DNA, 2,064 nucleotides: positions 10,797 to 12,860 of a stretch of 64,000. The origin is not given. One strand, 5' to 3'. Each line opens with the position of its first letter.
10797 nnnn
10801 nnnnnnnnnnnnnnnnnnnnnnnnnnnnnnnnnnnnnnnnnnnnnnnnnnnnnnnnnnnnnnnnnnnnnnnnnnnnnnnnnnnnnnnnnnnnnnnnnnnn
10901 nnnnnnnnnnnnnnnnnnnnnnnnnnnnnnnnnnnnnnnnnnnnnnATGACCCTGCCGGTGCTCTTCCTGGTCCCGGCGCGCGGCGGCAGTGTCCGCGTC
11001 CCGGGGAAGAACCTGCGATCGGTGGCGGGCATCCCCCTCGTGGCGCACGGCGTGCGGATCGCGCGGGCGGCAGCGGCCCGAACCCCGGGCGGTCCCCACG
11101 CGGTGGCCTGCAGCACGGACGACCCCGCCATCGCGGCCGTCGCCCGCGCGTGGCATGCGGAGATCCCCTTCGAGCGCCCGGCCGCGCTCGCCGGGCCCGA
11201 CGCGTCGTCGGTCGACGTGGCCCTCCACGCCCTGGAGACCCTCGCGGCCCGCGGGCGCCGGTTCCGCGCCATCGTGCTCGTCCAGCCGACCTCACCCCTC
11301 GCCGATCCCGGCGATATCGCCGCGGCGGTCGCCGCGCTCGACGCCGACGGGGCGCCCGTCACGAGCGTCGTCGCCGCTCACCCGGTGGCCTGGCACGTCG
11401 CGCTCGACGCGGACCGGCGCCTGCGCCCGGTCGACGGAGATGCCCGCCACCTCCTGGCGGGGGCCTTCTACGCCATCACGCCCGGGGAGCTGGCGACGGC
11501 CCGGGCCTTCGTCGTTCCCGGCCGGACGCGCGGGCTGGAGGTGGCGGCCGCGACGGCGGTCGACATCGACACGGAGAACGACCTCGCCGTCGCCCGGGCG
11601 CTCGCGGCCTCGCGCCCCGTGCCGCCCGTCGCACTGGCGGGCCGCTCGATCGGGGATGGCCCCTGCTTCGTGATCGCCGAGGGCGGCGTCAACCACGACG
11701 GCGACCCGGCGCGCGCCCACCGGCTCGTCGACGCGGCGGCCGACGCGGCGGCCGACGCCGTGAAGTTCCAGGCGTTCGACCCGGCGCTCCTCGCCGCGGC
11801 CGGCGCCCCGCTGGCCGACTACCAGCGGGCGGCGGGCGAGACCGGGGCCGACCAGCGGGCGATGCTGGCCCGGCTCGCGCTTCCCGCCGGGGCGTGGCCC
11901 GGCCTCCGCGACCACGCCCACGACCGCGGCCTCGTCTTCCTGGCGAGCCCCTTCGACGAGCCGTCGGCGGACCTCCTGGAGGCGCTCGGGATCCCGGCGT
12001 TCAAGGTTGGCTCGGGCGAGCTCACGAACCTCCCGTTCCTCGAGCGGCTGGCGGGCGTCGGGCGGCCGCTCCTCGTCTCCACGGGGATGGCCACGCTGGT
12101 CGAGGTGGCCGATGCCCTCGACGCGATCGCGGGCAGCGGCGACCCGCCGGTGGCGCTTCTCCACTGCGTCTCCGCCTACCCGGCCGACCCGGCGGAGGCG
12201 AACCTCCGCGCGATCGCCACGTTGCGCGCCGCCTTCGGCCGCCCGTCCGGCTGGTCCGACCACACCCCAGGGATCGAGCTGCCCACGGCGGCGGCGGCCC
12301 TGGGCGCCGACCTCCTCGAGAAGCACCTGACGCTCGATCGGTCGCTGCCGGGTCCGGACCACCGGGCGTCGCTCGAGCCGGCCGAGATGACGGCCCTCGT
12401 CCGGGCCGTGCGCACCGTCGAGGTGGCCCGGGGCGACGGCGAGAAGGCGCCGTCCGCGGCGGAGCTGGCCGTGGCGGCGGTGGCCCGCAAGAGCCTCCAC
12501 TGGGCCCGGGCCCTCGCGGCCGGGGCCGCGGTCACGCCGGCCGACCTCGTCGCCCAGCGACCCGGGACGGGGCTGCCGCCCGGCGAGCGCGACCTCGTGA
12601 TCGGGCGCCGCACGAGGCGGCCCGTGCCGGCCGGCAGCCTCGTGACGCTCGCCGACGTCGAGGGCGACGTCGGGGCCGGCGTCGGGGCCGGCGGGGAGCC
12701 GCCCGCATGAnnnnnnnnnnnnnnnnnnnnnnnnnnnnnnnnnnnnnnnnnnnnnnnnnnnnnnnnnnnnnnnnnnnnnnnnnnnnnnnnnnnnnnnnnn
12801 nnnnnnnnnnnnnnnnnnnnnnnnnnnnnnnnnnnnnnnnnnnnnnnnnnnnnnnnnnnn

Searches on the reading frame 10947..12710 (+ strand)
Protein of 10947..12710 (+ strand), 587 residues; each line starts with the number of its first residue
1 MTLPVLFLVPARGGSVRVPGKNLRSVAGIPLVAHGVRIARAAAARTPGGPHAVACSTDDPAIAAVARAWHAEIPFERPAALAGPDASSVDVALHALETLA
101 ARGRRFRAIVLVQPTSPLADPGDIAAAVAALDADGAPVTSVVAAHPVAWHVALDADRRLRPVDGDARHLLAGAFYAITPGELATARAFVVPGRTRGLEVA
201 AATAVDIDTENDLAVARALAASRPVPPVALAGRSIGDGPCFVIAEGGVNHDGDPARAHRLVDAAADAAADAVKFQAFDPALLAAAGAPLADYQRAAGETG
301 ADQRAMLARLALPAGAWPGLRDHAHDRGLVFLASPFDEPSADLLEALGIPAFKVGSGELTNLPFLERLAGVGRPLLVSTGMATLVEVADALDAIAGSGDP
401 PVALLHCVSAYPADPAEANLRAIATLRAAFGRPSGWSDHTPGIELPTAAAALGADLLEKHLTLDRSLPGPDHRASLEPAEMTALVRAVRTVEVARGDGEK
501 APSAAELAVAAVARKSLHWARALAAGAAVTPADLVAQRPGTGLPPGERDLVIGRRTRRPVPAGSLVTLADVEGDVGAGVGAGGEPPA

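Call 3: search_protein_families(library=pfam, proteins=[window:10947-12710:+], max_evalue=0.01)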
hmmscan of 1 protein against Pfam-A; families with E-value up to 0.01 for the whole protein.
window:10947-12710:+ (587 aa): 3 families
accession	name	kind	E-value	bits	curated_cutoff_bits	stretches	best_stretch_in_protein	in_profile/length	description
PF03102.20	NeuB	-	5.3e-80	268.8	22.1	1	260-500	1-241/241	NeuB family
PF02348.25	CTP_transf_3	-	1.2e-12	48.5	22.6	1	7-136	2-119/217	Cytidylyltransferase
PF08666.17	SAF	-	1.8e-08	35.3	21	1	517-572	4-63/63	SAF domain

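Call 4: search_protein_families(library=ncbifam, proteins=[window:10947-12710:+], max_evalue=0.01)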
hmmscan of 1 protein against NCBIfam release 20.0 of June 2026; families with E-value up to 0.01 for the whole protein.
window:10947-12710:+ (587 aa): 8 families
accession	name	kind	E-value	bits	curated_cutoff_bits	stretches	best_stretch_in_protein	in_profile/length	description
TIGR03569.1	NeuB_NnaB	equivalog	1.1e-107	359.9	399.65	1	240-564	1-327/329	N-acetylneuraminate synthase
TIGR03586.1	PseI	equivalog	1e-70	238.6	340.25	1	240-564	2-325/327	pseudaminic acid synthase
TIGR03584.1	PseF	equivalog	2.9e-24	85.9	205.7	1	8-218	3-218/222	pseudaminic acid cytidylyltransferase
NF003952.0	PRK05450.1-5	subfamily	3.2e-11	42.8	193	1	6-139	4-125/250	3-deoxy-manno-octulosonate cytidylyltransferase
NF003948.0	PRK05450.1-1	equivalog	1.5e-10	40.7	281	1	5-143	6-132/248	3-deoxy-manno-octulosonate cytidylyltransferase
NF009905.0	PRK13368.1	subfamily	3.5e-09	36.3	255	1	7-136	5-119/243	3-deoxy-manno-octulosonate cytidylyltransferase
NF003950.0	PRK05450.1-3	subfamily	2e-07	30.6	234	1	5-134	3-120/248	3-deoxy-manno-octulosonate cytidylyltransferase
TIGR00466.1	kdsB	equivalog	4.5e-05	23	155.2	1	7-80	5-72/241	3-deoxy-manno-octulosonate cytidylyltransferase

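Call 7: find_homologous_proteins(query=window:10947-12707:+, max_evalue=1e-10)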
Query window:10947-12707:+ (587 aa): 4143 proteins with E <= 1e-10 among 8000 candidates; the best 120 are listed.
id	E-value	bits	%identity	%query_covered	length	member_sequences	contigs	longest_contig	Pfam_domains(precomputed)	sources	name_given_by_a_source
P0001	0.0e+0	1151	94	100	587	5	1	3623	PF03102.21,PF08666.18,PF02348.26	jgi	jgi:N-acetylneuraminate synthase/N,N'-diacetyllegionaminate synthase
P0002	0.0e+0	1148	94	100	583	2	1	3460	PF03102.21,PF08666.18,PF02348.26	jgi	jgi:sialic acid synthase SpsE/CMP-N-acetylneuraminic acid synthetase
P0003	0.0e+0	1017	85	98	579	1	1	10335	PF03102.21,PF02348.26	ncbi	ncbi:MAG: N-acetylneuraminate synthase family protein [Chloroflexota bacterium]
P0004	1.3e-229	782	69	98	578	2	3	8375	PF03102.21,PF02348.26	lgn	-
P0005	6.3e-229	780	69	98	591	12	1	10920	PF03102.21,PF02348.26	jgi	-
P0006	4.3e-227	774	68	97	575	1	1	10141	PF03102.21,PF02348.26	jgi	jgi:N-acetylneuraminate synthase/N,N'-diacetyllegionaminate synthase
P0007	2.0e-225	768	67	97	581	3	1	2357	PF03102.21,PF02348.26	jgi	jgi:N,N'-diacetyllegionaminate synthase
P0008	1.0e-224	766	66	97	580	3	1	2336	PF03102.21,PF08666.18,PF02348.26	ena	-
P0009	2.1e-224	765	68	97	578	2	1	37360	PF03102.21,PF08666.18,PF02348.26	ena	-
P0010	2.6e-222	758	67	97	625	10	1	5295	PF03102.21,PF02348.26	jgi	jgi:N,N'-diacetyllegionaminate synthase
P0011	2.6e-222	758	67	97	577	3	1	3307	PF03102.21,PF08666.18,PF02348.26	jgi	jgi:N,N'-diacetyllegionaminate synthase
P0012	3.9e-222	758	67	98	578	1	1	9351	PF03102.21,PF08666.18,PF02348.26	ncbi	-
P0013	1.2e-221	756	67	97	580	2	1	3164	PF03102.21,PF02348.26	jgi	-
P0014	4.8e-221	754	65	97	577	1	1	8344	PF03102.21,PF02348.26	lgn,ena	-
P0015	5.9e-221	754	66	97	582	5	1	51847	PF03102.21,PF08666.18,PF02348.26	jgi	jgi:N-acetylneuraminate synthase/N,N'-diacetyllegionaminate synthase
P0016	1.0e-219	750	66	97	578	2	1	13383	PF03102.21,PF08666.18,PF02348.26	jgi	-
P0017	1.0e-219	750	64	98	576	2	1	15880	PF03102.21,PF02348.26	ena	-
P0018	1.9e-218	745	66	97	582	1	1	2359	PF03102.21,PF08666.18,PF02348.26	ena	-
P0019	3.1e-218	745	65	97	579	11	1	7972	PF03102.21,PF02348.26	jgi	-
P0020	2.0e-217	742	66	93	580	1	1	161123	PF03102.21,PF08666.18,PF02348.26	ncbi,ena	-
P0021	2.5e-217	742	64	98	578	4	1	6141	PF03102.21,PF02348.26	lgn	-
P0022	3.6e-217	741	66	97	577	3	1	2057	PF03102.21,PF08666.18,PF02348.26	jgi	jgi:N-acetylneuraminate synthase/N,N'-diacetyllegionaminate synthase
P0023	4.7e-217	741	65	97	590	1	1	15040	PF03102.21,PF02348.26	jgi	jgi:N,N'-diacetyllegionaminate synthase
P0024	1.7e-216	739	65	97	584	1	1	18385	PF03102.21,PF08666.18,PF02348.26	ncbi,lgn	-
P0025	2.0e-216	739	66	97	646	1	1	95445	PF03102.21,PF02348.26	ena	-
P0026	7.3e-216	737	65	98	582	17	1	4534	PF03102.21,PF08666.18,PF02348.26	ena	-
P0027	1.0e-215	736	64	97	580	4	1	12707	PF03102.21,PF02348.26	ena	-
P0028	1.4e-215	736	65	98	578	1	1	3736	PF03102.21,PF08666.18,PF02348.26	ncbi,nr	ncbi:MAG TPA: N-acetylneuraminate synthase family protein [Candidatus Limnocylindrales bacterium]|nr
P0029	1.4e-215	736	65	97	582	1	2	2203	PF03102.21,PF02348.26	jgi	jgi:N-acetylneuraminate synthase/N,N'-diacetyllegionaminate synthase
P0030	1.8e-215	736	64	98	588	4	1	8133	PF03102.21,PF08666.18,PF02348.26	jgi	jgi:N,N'-diacetyllegionaminate synthase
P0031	6.4e-215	734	65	98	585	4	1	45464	PF03102.21,PF02348.26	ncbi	-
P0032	9.2e-215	733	65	97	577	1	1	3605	PF03102.21,PF08666.18,PF02348.26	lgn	-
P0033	8.5e-214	730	65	97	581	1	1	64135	PF03102.21,PF08666.18,PF02348.26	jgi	jgi:N-acetylneuraminate synthase/N,N'-diacetyllegionaminate synthase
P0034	2.2e-213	729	65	97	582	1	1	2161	PF03102.21,PF08666.18,PF02348.26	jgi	jgi:N,N'-diacetyllegionaminate synthase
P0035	3.4e-213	728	67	97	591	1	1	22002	PF03102.21,PF08666.18,PF02348.26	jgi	-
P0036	4.2e-213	728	64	98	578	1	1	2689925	PF03102.21,PF02348.26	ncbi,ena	-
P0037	4.2e-213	728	65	97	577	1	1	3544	PF03102.21,PF02348.26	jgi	jgi:N-acetylneuraminate synthase/N,N'-diacetyllegionaminate synthase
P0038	6.8e-213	727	64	97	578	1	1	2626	PF03102.21,PF08666.18,PF02348.26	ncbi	-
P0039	1.3e-212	726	67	97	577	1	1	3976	PF03102.21,PF08666.18,PF02348.26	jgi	jgi:N,N'-diacetyllegionaminate synthase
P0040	1.9e-212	726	64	97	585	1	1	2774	PF03102.21,PF08666.18,PF02348.26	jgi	jgi:N-acetylneuraminate synthase/N,N'-diacetyllegionaminate synthase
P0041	1.2e-211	723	65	97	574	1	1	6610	PF03102.21,PF08666.18,PF02348.26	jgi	jgi:sialic acid synthase SpsE/CMP-N-acetylneuraminic acid synthetase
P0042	1.4e-211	723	64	97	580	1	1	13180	PF03102.21,PF02348.26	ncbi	-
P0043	2.8e-211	722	64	98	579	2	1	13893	PF03102.21,PF02348.26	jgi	jgi:N,N'-diacetyllegionaminate synthase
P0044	3.8e-211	721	63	97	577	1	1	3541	PF03102.21,PF08666.18,PF02348.26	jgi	jgi:N,N'-diacetyllegionaminate synthase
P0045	4.1e-211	721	64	97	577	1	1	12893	PF03102.21,PF08666.18,PF02348.26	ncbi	-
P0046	4.3e-211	721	62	97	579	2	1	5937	PF03102.21,PF02348.26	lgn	-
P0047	6.6e-211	720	63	98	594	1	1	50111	PF03102.21,PF02348.26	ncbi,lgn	-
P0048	7.5e-211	720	63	97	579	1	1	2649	PF03102.21,PF08666.18,PF02348.26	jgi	jgi:N,N'-diacetyllegionaminate synthase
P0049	8.8e-211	720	63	98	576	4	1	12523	PF03102.21,PF08666.18,PF02348.26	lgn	-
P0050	9.9e-211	720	64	97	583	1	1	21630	PF03102.21,PF02348.26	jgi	jgi:N,N'-diacetyllegionaminate synthase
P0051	1.4e-210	719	65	97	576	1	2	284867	PF03102.21,PF08666.18,PF02348.26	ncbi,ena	-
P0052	2.3e-210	719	65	98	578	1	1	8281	PF03102.21,PF02348.26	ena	-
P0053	3.3e-210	718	65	95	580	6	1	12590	PF03102.21,PF02348.26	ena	-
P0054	3.7e-210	718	64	97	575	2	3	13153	PF03102.21,PF02348.26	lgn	-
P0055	4.4e-210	718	65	97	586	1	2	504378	PF03102.21,PF02348.26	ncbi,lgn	-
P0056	3.0e-209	715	65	97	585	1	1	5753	PF03102.21,PF08666.18,PF02348.26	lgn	-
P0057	3.7e-209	715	64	97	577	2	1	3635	PF03102.21,PF08666.18,PF02348.26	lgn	-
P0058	1.9e-208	712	64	97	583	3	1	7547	PF03102.21,PF08666.18,PF02348.26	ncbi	-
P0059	2.5e-208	712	63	98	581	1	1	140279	PF03102.21,PF08666.18,PF02348.26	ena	-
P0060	4.9e-208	711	65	97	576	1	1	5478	PF03102.21,PF08666.18,PF02348.26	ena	-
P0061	1.4e-207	710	63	97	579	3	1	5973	PF03102.21,PF08666.18,PF02348.26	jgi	jgi:N-acetylneuraminate synthase/N,N'-diacetyllegionaminate synthase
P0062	2.1e-207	709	61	97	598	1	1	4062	PF03102.21,PF08666.18,PF02348.26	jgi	jgi:N,N'-diacetyllegionaminate synthase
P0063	2.1e-207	709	64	97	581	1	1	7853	PF03102.21,PF08666.18,PF02348.26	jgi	jgi:N-acetylneuraminate synthase/N,N'-diacetyllegionaminate synthase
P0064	2.2e-207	709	64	97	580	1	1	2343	PF03102.21,PF02348.26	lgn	-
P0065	7.6e-207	707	63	97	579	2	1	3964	PF03102.21,PF08666.18,PF02348.26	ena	-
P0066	7.9e-207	707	64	97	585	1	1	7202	PF03102.21,PF08666.18,PF02348.26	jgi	jgi:N,N'-diacetyllegionaminate synthase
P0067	1.7e-206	706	64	97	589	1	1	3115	PF03102.21,PF08666.18,PF02348.26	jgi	jgi:N,N'-diacetyllegionaminate synthase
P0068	2.3e-206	705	63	97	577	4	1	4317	PF03102.21,PF08666.18,PF02348.26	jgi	jgi:N-acetylneuraminate synthase/N,N'-diacetyllegionaminate synthase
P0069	2.4e-206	705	64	97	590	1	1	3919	PF03102.21,PF08666.18,PF02348.26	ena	-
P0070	5.7e-206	704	63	97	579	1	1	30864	PF03102.21,PF08666.18,PF02348.26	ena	-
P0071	7.8e-206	704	64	97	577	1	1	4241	PF03102.21,PF08666.18,PF02348.26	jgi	jgi:N-acetylneuraminate synthase/N,N'-diacetyllegionaminate synthase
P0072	1.1e-205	703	63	98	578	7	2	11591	PF03102.21,PF08666.18,PF02348.26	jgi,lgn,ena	-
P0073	1.4e-205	703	63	97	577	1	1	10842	PF03102.21,PF08666.18,PF02348.26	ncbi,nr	ncbi:MAG TPA: N-acetylneuraminate synthase family protein [Vitreimonas sp.]|nr:N-acetylneuraminate s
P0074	1.4e-205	703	63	97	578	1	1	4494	PF03102.21,PF02348.26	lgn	-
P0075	2.0e-205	702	64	97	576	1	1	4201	PF03102.21,PF08666.18,PF02348.26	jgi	jgi:N,N'-diacetyllegionaminate synthase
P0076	2.9e-205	702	62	97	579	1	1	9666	PF03102.21,PF08666.18,PF02348.26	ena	-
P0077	3.1e-205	702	62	97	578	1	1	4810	PF03102.21,PF08666.18,PF02348.26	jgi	jgi:N,N'-diacetyllegionaminate synthase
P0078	5.2e-205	701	62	97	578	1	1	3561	PF03102.21,PF08666.18,PF02348.26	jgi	jgi:N,N'-diacetyllegionaminate synthase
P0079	5.6e-205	701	62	97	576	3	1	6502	PF03102.21,PF08666.18,PF02348.26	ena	-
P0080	9.3e-205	700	63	97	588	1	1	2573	PF03102.21,PF02348.26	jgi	jgi:N,N'-diacetyllegionaminate synthase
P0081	1.2e-204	700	63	97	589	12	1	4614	PF03102.21,PF02348.26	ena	-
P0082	1.2e-204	700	62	97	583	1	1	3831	PF03102.21,PF08666.18,PF02348.26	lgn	-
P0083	1.7e-204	699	63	97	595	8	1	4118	PF03102.21,PF08666.18,PF02348.26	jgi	jgi:N-acetylneuraminate synthase/N,N'-diacetyllegionaminate synthase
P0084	2.3e-204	699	63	97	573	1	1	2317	PF03102.21,PF08666.18,PF02348.26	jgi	jgi:N-acetylneuraminate synthase/N,N'-diacetyllegionaminate synthase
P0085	4.1e-204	698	62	97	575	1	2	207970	PF03102.21,PF02348.26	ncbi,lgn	-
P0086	1.7e-203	696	64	97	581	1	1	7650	PF03102.21,PF08666.18,PF02348.26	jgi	-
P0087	1.9e-203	696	64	97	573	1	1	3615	PF03102.21,PF08666.18,PF02348.26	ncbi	-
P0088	2.0e-203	696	61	98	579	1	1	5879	PF03102.21,PF08666.18,PF02348.26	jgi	jgi:sialic acid synthase SpsE/CMP-N-acetylneuraminic acid synthetase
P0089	2.4e-203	696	61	97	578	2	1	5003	PF03102.21,PF08666.18,PF02348.26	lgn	-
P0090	2.6e-203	695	63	98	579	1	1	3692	PF03102.21,PF08666.18,PF02348.26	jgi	jgi:N,N'-diacetyllegionaminate synthase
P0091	3.2e-203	695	64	97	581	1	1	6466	PF03102.21,PF02348.26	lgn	-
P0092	3.6e-203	695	63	98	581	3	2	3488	PF03102.21,PF02348.26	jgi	jgi:N,N'-diacetyllegionaminate synthase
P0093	3.7e-203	695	61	97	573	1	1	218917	PF03102.21,PF02348.26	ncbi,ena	-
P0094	5.6e-203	694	63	97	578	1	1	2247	PF03102.21,PF02348.26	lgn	-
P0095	9.3e-203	694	63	98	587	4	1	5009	PF03102.21,PF08666.18,PF02348.26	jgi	jgi:N-acetylneuraminate synthase/N,N'-diacetyllegionaminate synthase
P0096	1.1e-202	693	63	97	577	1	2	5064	PF03102.21,PF02348.26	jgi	jgi:N-acetylneuraminate synthase/N,N'-diacetyllegionaminate synthase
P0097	1.6e-202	693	63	98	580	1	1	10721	PF03102.21,PF02348.26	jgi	jgi:N-acetylneuraminate synthase/N,N'-diacetyllegionaminate synthase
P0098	2.6e-202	692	62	97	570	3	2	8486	PF03102.21,PF08666.18,PF02348.26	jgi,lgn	-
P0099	4.8e-202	691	61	97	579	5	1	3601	PF03102.21,PF02348.26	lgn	-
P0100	5.3e-202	691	62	98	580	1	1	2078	PF03102.21,PF08666.18,PF02348.26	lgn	-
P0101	6.3e-202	691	64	95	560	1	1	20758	PF03102.21,PF08666.18,PF02348.26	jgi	jgi:sialic acid synthase SpsE/CMP-N-acetylneuraminic acid synthetase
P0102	7.7e-202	691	62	97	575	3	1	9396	PF03102.21,PF08666.18,PF02348.26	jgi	jgi:N,N'-diacetyllegionaminate synthase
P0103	1.9e-201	689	64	98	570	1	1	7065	PF03102.21,PF08666.18,PF02348.26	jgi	jgi:N-acetylneuraminate synthase/N,N'-diacetyllegionaminate synthase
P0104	3.6e-201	688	63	97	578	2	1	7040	PF03102.21,PF02348.26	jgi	jgi:N,N'-diacetyllegionaminate synthase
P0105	4.3e-201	688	66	97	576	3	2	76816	PF03102.21,PF08666.18,PF02348.26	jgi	jgi:N-acetylneuraminate synthase/N,N'-diacetyllegionaminate synthase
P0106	7.0e-201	687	62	97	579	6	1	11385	PF03102.21,PF02348.26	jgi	jgi:N,N'-diacetyllegionaminate synthase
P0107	1.2e-200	687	63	97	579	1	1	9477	PF03102.21,PF08666.18,PF02348.26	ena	-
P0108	1.9e-200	686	63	95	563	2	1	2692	PF03102.21,PF08666.18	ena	-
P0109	1.9e-200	686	62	97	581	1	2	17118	PF03102.21,PF02348.26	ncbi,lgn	-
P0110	2.9e-200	685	61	97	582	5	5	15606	PF03102.21,PF02348.26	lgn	-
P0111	2.9e-200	685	62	97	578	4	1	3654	PF03102.21,PF08666.18,PF02348.26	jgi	jgi:N-acetylneuraminate synthase/N,N'-diacetyllegionaminate synthase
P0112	3.1e-200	685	60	98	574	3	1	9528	PF03102.21,PF08666.18,PF02348.26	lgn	-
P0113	7.3e-200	684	60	97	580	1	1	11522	PF03102.21,PF08666.18,PF02348.26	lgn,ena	-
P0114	8.9e-200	684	62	97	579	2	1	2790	PF03102.21,PF08666.18,PF02348.26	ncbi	-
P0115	6.2e-199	681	62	97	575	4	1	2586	PF03102.21,PF02348.26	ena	-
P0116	1.4e-198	680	61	97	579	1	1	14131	PF03102.21,PF02348.26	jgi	jgi:N,N'-diacetyllegionaminate synthase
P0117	3.0e-198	679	62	97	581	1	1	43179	PF03102.21,PF02348.26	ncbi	-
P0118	3.7e-198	678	62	97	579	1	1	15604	PF03102.21,PF02348.26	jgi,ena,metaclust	metaclust:\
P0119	4.7e-198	678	63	97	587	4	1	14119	PF03102.21,PF02348.26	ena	-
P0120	7.3e-198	677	63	97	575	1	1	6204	PF03102.21,PF02348.26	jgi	jgi:N-acetylneuraminate synthase/N,N'-diacetyllegionaminate synthase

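Call 17: search_solved_structures(query=window:10947-12707:+, max_evalue=0.001, show_alignments=0)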
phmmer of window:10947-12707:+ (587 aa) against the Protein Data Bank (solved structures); distinct sequences matched with E-value up to 0.001: 15.
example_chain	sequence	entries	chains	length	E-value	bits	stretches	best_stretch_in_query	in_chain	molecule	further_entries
1vli_A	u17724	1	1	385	3.2e-54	188.3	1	230-507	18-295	Spore coat polysaccharide biosynthesis protein spsE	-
6ncs_A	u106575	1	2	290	1.1e-48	170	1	236-507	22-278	N-acetylneuraminic acid (Sialic acid) synthetase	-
1xuu_A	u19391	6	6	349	3.5e-38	135.3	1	231-571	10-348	polysialic acid capsule biosynthesis protein SiaC | N-acetylneuraminate synthase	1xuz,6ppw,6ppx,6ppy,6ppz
4ipj_A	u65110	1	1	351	8.7e-38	134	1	231-571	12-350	Polysialic acid capsule biosynthesis protein SiaC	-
8h2c_A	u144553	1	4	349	1.1e-37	133.7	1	236-567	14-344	Pseudaminic acid synthase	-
4ipi_A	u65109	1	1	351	2.2e-37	132.7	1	231-571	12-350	Polysialic acid capsule biosynthesis protein SiaC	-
2wqp_A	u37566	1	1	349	8.4e-37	130.7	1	231-571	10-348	POLYSIALIC ACID CAPSULE BIOSYNTHESIS PROTEIN SIAC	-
3g8r_A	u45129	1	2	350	8.2e-22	81.3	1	328-572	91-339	Probable spore coat polysaccharide biosynthesis protein E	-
9ftb_A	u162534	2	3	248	1.3e-14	57.5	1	7-129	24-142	NeuA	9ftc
9t4z_A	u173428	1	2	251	6.4e-12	48.6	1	5-156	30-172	PpNeuA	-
6ifd_A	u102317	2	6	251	1.5e-11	47.4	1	6-136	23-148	CMP-N-acetylneuraminate Synthetase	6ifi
1eyr_A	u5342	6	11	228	2.6e-11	46.6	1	8-150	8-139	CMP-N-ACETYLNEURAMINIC ACID SYNTHETASE | N-acylneuraminate cytidylyltransferase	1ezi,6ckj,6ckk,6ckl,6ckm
1qwj_A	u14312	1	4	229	1.1e-07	34.7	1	7-216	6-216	cytidine monophospho-N-acetylneuraminic acid synthetase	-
1gq9_A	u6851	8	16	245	0.00015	24.3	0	6-85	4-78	3-DEOXY-MANNO-OCTULOSONATE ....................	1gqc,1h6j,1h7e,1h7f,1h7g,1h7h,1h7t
4xwi_A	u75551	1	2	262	0.0006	22.3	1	4-135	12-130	3-deoxy-manno-octulosonate cytidylyltransferase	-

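Call 35: list_cluster_members(proteins=[window:10947-12707:+])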
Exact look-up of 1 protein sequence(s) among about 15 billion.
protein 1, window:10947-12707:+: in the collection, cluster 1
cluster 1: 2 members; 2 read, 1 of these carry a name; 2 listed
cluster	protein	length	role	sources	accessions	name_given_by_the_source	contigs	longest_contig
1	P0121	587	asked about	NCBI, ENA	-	-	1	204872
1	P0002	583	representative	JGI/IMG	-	sialic acid synthase SpsE/CMP-N-acetylneuraminic acid synthetase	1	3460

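Call 36: find_encoding_contigs(protein=P0003, flank=8000, max_places=2)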
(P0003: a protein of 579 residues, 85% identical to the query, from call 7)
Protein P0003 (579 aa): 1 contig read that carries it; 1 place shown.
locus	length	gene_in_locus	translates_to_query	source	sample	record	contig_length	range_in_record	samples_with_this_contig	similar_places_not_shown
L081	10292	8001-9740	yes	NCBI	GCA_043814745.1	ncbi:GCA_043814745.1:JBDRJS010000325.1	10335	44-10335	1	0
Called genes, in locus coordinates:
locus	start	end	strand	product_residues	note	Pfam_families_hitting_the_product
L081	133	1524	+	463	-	PF00534:Glycos_transf_1, PF13692:Glyco_trans_1_4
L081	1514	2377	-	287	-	PF00005:ABC_tran, PF13555:AAA_29 (weak), PF13304:AAA_21 (weak)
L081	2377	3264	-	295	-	PF01061:ABC2_membrane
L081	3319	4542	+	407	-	PF13439:Glyco_transf_4, PF13579:Glyco_trans_4_4, PF00534:Glycos_transf_1, PF13692:Glyco_trans_1_4, PF13524:Glyco_trans_1_2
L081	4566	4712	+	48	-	-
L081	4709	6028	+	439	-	PF03446:NAD_binding_2 (faint), PF03721:UDPG_MGDP_dh_N, PF00984:UDPG_MGDP_dh, PF03720:UDPG_MGDP_dh_C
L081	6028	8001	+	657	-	-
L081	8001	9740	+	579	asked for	PF02348:CTP_transf_3, PF03102:NeuB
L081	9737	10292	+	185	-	PF02350:Epimerase_2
